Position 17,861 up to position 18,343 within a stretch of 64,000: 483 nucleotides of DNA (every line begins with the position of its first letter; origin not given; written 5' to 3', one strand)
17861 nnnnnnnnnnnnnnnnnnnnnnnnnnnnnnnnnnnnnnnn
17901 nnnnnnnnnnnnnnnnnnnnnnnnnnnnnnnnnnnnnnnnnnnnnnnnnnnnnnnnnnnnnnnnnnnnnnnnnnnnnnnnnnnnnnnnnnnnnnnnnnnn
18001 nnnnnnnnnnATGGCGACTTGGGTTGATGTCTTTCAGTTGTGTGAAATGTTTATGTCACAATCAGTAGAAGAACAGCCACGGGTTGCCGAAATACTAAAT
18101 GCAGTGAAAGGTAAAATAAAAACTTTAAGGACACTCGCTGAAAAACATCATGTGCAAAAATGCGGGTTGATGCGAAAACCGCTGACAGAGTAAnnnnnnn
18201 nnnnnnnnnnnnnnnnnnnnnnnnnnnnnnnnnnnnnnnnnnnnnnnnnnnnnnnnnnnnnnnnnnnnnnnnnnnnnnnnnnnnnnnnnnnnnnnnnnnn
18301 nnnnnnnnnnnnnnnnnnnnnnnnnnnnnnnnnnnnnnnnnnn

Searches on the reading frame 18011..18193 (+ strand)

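Call 3: search_protein_families(library=pfam, proteins=[window:18011-18193:+], max_evalue=1)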
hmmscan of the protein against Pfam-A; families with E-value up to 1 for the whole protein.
window:18011-18193:+ (60 aa): 2 families
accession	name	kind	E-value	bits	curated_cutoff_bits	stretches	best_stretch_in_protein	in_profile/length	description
PF00726.22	IL10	-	0.048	13.6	24.2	1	9-47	86-123/170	Interleukin 10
PF19269.4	Anticodon_2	-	0.14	13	23.6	1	9-45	1-36/141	Anticodon binding domain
